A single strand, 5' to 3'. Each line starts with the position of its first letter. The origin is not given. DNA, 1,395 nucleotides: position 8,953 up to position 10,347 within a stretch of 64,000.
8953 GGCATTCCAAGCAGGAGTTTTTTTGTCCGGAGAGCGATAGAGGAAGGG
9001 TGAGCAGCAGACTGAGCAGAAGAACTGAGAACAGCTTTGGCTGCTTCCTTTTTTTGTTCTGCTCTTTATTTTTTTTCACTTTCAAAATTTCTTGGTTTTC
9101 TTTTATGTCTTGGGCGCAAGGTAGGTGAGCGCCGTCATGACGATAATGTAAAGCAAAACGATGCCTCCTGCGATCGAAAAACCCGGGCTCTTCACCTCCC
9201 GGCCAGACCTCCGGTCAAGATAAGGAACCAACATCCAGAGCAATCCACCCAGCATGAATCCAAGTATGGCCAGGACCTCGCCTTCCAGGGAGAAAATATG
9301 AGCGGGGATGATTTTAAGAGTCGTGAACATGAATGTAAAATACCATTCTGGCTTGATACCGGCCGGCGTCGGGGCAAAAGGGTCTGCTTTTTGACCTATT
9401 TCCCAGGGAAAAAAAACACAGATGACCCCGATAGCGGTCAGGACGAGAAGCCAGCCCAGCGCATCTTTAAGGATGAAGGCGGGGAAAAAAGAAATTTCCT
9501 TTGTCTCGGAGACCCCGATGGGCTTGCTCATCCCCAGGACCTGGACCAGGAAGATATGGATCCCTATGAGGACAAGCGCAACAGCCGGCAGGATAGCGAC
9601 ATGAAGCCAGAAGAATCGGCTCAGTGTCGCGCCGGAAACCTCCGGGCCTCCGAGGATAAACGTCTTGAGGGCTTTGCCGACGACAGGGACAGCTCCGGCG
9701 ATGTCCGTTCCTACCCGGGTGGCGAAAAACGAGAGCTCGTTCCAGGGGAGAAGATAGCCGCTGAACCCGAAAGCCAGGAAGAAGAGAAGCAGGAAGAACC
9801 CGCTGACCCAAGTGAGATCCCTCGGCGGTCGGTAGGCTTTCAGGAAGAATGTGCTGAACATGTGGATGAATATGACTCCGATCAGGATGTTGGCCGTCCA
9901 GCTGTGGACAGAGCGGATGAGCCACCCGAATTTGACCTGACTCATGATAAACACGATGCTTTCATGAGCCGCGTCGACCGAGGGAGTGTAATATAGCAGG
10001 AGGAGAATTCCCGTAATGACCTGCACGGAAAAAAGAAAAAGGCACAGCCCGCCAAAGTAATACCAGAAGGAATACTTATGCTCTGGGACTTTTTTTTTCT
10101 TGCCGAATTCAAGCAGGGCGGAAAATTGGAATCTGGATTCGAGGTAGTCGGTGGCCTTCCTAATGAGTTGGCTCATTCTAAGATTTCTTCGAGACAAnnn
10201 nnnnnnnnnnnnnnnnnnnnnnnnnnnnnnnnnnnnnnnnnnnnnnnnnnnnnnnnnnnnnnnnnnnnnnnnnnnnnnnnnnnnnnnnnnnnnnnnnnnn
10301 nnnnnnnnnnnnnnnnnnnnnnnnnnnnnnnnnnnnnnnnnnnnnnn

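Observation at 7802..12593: Rieske/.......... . core flanked by an 18-haem NapC/NirT-anchored cytochrome and a membrane-anchored nonahaem instead of cytochrome c1 or f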

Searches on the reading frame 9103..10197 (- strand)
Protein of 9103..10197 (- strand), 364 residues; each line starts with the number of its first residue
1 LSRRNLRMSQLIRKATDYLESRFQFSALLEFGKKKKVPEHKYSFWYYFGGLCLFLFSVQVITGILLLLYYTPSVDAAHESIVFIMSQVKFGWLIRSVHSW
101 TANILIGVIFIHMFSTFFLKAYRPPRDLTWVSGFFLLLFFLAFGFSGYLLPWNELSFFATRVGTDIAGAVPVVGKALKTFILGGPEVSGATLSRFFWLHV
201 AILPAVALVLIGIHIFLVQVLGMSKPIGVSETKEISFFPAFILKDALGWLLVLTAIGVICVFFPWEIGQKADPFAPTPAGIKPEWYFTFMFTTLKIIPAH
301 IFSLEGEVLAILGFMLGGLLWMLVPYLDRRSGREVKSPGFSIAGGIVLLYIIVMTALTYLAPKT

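Call 4: search_protein_families(library=pfam, proteins=[window:9103-10197:-], max_evalue=0.01)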
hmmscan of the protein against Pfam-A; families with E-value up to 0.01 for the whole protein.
window:9103-10197:- (364 aa): 4 families
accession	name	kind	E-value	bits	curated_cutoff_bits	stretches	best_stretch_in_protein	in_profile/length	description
PF00033.24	Cytochrome_B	-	3.6e-48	164.4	27.2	1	41-219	9-186/189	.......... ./b6/petB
PF13631.11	Cytochrom_B_N_2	-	2.2e-40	138.8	27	1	104-267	2-166/169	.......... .(N-terminal)/b6/petB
PF00032.22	Cytochrom_B_C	-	4.1e-09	37.1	20.7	1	271-361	2-82/102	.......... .(C-terminal)/b6/petD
PF14358.11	DUF4405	-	0.0045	17.9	26.7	1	51-114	5-63/66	Domain of unknown function (DUF4405)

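Call 8: find_homologous_proteins(query=window:9103-10197:-)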
Query window:9103-10197:- (364 aa): 8000 proteins with E <= 0.001 among 8000 candidates; the best 120 are listed.
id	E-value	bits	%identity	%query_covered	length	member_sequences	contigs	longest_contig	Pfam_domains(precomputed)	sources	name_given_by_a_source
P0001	3.5e-210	716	89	98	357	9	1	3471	PF00033.25,PF00032.23,PF13631.12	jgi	jgi:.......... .6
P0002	2.6e-208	710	86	99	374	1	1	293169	PF00033.25,PF00032.23,PF13631.12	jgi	jgi:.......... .6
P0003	2.5e-200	683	84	98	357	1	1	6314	PF00033.25,PF00032.23,PF13631.12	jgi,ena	-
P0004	1.1e-198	678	83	98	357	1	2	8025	PF00033.25,PF00032.23,PF13631.12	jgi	jgi:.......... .6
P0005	2.5e-198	677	81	98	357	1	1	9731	PF00033.25,PF00032.23,PF13631.12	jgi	jgi:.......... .6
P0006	3.4e-197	673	81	98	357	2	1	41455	PF00033.25,PF00032.23,PF13631.12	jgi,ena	-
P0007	6.0e-197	672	81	98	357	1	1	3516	PF00033.25,PF00032.23,PF13631.12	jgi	jgi:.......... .6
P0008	1.5e-196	671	80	98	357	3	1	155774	PF00033.25,PF00032.23,PF13631.12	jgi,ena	-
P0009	5.7e-196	669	81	98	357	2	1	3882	PF00033.25,PF00032.23,PF13631.12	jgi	jgi:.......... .6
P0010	3.6e-194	663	81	98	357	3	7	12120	PF00033.25,PF00032.23,PF13631.12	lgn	-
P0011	1.6e-193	661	81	98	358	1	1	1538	PF00033.25,PF00032.23,PF13631.12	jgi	jgi:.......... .6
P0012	3.3e-193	660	79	98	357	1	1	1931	PF00033.25,PF00032.23,PF13631.12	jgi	jgi:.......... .6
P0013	7.5e-191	652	79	98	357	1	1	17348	PF00033.25,PF00032.23,PF13631.12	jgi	jgi:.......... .6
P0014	1.4e-190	651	80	97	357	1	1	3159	PF00033.25,PF00032.23,PF13631.12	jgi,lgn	-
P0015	1.5e-190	651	80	98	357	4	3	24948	PF00033.25,PF00032.23,PF13631.12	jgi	jgi:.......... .6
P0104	1.1e-179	616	74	98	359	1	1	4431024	PF00033.25,PF00032.23,PF13631.12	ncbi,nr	ncbi:MAG: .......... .c complex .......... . subunit [Candidatus Aminicenantes bacterium]|nr:MAG: cy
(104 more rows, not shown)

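Call 9: search_solved_structures(query=window:9103-10197:-, max_evalue=0.001, show_alignments=2)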
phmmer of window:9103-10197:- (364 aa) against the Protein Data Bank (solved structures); distinct sequences matched with E-value up to 0.001: 57.
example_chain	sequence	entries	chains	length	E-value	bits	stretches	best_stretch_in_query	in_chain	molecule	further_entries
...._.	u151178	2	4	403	1.2e-51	179.2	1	17-348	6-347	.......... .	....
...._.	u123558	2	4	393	2.1e-48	168.6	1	41-302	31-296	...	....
8e73_C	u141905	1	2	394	2.1e-48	168.6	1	41-302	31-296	COB (cyt b)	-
8bel_C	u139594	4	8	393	5.1e-48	167.3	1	41-304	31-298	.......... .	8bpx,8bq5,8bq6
6rqf_I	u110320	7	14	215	5.8e-48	167.2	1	14-227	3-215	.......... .6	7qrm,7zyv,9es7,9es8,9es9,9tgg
29ye_B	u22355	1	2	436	2.2e-47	165.3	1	39-312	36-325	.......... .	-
1zrt_C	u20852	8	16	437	2.2e-47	165.2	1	39-312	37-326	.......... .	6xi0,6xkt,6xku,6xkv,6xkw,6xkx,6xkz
29xz_B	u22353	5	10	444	2.3e-47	165.2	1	39-312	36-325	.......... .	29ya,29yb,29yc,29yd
2qjp_A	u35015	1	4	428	2.3e-47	165.2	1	37-332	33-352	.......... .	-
2qjk_A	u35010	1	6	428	2.8e-47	164.9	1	37-331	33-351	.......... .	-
2zt9_A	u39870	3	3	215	3.4e-47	164.6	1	16-227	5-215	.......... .6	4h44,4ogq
9fks_a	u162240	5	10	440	4.8e-47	164.1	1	38-303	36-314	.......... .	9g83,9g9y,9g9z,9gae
2yiu_A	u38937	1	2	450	5.4e-47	164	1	38-303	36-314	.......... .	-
5kkz_A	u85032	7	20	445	8.8e-47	163.3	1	37-332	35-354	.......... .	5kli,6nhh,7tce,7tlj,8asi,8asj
1vf5_A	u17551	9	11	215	9.7e-47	163.1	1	16-227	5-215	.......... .6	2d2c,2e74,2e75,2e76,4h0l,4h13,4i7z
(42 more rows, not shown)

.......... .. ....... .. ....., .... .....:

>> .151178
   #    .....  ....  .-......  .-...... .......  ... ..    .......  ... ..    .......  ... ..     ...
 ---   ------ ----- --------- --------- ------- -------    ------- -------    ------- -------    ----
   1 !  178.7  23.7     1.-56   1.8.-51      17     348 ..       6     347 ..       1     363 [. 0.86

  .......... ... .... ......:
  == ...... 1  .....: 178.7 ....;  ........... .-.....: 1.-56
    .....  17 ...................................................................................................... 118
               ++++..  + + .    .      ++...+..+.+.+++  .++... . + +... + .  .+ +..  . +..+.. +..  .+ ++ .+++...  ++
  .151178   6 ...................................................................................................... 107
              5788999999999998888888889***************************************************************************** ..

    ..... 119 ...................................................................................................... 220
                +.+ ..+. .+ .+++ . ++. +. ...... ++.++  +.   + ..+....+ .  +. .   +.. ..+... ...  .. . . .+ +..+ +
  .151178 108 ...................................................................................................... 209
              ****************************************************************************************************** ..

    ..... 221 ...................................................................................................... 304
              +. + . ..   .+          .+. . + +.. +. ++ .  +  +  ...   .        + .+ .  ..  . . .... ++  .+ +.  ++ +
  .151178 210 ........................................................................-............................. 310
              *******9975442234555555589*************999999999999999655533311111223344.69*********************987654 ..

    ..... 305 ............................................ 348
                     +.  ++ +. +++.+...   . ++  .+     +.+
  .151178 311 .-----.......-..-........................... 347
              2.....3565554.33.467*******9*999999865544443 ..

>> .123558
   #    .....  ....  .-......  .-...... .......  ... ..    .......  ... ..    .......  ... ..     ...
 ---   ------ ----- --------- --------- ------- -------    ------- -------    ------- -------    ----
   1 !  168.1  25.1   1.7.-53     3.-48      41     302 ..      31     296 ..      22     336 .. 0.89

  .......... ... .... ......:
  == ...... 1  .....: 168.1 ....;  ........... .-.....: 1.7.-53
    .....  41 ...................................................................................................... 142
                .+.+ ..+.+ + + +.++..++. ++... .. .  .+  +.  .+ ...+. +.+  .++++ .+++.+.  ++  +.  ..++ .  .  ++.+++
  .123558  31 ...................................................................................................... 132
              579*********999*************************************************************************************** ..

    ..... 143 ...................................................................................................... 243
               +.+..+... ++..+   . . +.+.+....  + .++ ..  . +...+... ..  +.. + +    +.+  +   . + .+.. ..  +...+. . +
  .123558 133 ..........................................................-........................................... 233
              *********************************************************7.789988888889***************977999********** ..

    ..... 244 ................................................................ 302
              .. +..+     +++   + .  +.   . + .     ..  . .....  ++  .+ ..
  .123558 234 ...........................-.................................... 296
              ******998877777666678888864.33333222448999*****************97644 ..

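Call 13: find_encoding_contigs(protein=P0104, flank=10000, max_places=2)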
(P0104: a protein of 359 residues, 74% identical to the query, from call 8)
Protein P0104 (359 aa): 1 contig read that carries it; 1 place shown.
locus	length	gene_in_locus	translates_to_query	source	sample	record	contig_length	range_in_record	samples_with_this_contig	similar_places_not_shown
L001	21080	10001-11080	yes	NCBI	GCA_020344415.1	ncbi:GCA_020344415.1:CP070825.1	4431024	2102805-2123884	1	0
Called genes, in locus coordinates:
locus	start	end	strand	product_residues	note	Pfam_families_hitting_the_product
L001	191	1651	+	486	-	PF01546:Peptidase_M20, PF07687:M20_dimer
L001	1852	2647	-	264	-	PF24400:DUF7544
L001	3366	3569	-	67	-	PF13585:CHU_C (weak), PF13860:FlgD_ig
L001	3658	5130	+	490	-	PF14522:Cytochrome_C7 (faint)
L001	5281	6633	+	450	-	PF05140:ResB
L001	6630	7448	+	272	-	PF01578:Cytochrom_C_asm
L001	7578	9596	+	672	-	PF03264:Cytochrom_NNT, PF14522:Cytochrome_C7 (faint), PF02085:Cytochrom_CIII (faint), PF14537:Cytochrom_c3_2 (weak)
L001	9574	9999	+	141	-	PF25471:TM_PetC (weak), PF00355:Rieske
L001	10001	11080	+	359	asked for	PF00033:Cytochrome_B, PF13631:Cytochrom_B_N_2, PF00032:Cytochrom_B_C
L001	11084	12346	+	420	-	PF09699:Paired_CXXCH_1 (faint), PF14522:Cytochrome_C7 (faint), PF14537:Cytochrom_c3_2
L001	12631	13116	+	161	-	PF14522:Cytochrome_C7 (faint), PF22113:Mtrc-MtrF_II-IV_dom (faint), PF13435:Cytochrome_C554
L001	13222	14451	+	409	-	PF14522:Cytochrome_C7 (faint), PF14537:Cytochrom_c3_2 (faint), PF22113:Mtrc-MtrF_II-IV_dom (faint), PF22678:Cytochrom_c_NrfB-like (faint), PF09699:Paired_CXXCH_1 (weak)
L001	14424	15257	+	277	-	PF01292:Ni_hydr_CYTB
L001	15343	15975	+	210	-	PF02581:TMP-TENI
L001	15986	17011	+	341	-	PF00586:AIRS, PF02769:AIRS_C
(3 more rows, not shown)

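Call 33: search_protein_representatives(protein=window:9103-10176:-)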
Query: 357 residues. Proteins with E-value up to 0.001 (for the whole library): 8757; up to 1e-10: 4579; up to 1e-30: 1037. The best 150 are listed.
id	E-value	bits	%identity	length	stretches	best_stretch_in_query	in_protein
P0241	3.6e-114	398.2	50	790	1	8-354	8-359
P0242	8.2e-113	393.7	53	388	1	7-354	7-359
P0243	9.5e-108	377.1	51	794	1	1-352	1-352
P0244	1.9e-107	376.1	51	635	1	11-354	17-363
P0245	5.4e-102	358.1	51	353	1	7-349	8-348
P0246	3.5e-100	352.2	51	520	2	10-253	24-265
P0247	7.5e-97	341.2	49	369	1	13-350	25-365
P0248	3.5e-94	332.5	44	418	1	9-351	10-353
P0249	4.3e-93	328.9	43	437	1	6-353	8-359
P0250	7.9e-93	328.0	46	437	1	11-354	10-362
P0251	7.1e-91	321.6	56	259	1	99-353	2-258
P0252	7.8e-91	321.4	46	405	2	69-354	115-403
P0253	6.2e-90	318.5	51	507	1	11-349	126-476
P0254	3.8e-89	315.9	45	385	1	19-352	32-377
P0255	1.0e-88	314.5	50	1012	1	11-347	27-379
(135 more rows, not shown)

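Call 37: list_cluster_members(proteins=[P0241, P0243, P0255, P0242, P0245, P0247, P0248, P0249, P0250, P0244])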
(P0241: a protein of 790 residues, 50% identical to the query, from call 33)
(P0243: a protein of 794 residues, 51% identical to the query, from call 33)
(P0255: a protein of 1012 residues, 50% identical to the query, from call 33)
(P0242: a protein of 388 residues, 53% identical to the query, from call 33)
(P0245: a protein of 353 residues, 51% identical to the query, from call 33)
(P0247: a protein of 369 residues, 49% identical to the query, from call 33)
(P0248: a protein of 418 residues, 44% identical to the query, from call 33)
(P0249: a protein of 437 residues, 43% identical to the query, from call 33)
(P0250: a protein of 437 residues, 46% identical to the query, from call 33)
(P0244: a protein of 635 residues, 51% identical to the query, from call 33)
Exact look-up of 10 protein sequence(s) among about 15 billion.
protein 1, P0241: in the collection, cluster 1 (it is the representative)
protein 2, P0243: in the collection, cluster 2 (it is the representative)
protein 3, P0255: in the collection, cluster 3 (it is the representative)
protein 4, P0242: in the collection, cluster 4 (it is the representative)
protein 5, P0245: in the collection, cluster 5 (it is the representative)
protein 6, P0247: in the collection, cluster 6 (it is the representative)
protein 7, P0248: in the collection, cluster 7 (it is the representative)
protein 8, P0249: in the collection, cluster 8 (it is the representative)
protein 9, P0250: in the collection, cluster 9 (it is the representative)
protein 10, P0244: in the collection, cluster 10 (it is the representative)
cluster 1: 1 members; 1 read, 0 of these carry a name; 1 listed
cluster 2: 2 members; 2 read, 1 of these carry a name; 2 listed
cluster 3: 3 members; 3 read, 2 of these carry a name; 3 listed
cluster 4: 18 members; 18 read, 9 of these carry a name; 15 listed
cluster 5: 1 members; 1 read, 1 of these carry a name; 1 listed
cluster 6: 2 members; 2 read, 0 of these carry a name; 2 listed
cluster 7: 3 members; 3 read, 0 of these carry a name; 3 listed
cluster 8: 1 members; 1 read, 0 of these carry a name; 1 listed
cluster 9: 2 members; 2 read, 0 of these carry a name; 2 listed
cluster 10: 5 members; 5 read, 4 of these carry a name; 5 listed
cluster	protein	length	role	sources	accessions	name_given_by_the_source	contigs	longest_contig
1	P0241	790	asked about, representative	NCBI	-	-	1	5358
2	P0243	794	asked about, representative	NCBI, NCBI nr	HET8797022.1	MAG TPA: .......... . N-terminal domain-containing protein, partial [Thermoanaerobaculia ... | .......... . N-terminal domain-containing protein [Thermoanaerobaculia bacterium]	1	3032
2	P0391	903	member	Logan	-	-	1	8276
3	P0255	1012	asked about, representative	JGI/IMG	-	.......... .6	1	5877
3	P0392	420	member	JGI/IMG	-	hypothetical protein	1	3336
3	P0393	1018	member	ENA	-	-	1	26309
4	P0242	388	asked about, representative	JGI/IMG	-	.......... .6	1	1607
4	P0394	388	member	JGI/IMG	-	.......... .6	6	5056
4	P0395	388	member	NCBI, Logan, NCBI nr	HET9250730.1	MAG TPA: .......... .c complex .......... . subunit [Candidatus Eisenbacteria bacterium] | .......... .c complex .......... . subunit [Candidatus Eisenbacteria bacterium]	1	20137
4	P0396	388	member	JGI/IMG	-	quinol-cytochrome oxidoreductase complex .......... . subunit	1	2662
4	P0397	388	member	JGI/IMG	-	quinol-cytochrome oxidoreductase complex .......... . subunit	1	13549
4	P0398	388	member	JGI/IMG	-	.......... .6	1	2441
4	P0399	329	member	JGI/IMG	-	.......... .6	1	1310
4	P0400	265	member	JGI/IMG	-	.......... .6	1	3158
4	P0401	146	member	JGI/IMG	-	quinol-cytochrome oxidoreductase complex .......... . subunit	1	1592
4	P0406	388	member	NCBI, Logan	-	-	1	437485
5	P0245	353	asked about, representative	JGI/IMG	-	quinol-cytochrome oxidoreductase complex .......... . subunit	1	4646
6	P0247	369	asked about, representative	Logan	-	-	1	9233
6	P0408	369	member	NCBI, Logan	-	-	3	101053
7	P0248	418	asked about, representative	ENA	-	-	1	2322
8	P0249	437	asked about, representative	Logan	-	-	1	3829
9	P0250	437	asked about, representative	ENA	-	-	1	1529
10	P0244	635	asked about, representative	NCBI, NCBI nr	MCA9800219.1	MAG: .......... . N-terminal domain-containing protein, partial [Cyanobacteria bacterium ... | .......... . N-terminal domain-containing protein [Cyanobacteria bacterium HKST-UBA04]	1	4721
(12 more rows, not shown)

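Call 44: search_protein_families(library=ncbifam, proteins=[window:9103-10176:-], max_evalue=0.001)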
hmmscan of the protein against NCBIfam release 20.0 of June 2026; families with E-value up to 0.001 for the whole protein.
window:9103-10176:- (357 aa): 5 families
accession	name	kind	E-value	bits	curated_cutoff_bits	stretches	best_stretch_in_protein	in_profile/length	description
NF040969.1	cytb_ExtP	equivalog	4.9e-61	206.2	290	1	27-217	11-203/205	selenite/tellurite reduction operon b-type cytochrome ExtP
NF002990.0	PRK03735.1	subfamily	1.4e-60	204.8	325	1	7-220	4-223/223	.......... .6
NF050120.1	bc1_QcrB_actin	exception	1.6e-39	136.1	500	1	12-304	2-314/458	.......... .c1 complex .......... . subunit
NF041076.1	cyt_b_SoxC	equivalog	3.7e-28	98.7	740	1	29-217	18-201/542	proton pump complex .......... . SoxC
TIGR01156.1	cytb6_f_IV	equivalog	2.5e-06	27.4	127.05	1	246-312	48-113/160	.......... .6-f complex subunit IV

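Call 58: find_encoding_contigs(protein=P0393, flank=10000, max_places=2)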
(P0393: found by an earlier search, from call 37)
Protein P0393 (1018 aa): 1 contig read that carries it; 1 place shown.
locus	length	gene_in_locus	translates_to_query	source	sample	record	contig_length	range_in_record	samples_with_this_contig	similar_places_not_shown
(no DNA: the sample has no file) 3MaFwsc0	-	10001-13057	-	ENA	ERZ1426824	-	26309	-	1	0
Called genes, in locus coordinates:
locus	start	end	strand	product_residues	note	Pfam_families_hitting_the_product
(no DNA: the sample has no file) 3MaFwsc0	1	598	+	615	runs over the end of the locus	PF05524:PEP-utilisers_N, PF00391:PEP-utilizers, PF02896:PEP-utilizers_C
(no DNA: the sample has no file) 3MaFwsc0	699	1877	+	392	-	PF00438:S-AdoMet_synt_N, PF02772:S-AdoMet_synt_M, PF02773:S-AdoMet_synt_C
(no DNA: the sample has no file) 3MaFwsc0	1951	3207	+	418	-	PF05221:AdoHcyase, PF02826:2-Hacid_dh_C, PF00670:AdoHcyase_NAD, PF07991:KARI_N (weak)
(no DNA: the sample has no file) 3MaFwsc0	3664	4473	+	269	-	PF02621:VitK2_biosynth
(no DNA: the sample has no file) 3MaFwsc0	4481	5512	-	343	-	PF01212:Beta_elim_lyase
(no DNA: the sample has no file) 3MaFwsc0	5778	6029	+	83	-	PF13083:KH_KhpA-B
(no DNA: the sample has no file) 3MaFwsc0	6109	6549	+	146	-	-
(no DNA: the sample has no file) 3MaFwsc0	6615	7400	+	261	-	PF23023:Anti-Pycsar_Apyc1, PF12706:Lactamase_B_2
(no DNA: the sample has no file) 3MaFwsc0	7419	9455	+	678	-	PF00884:Sulfatase, PF16347:SGSH_C (faint)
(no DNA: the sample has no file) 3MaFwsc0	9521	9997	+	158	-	PF25471:TM_PetC, PF00355:Rieske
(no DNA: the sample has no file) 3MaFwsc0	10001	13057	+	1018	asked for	PF00033:Cytochrome_B, PF13631:Cytochrom_B_N_2, PF00032:Cytochrom_B_C (weak), PF09699:Paired_CXXCH_1 (faint), PF14522:Cytochrome_C7 (faint), PF14537:Cytochrom_c3_2 (faint)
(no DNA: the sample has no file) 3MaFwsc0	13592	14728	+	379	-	?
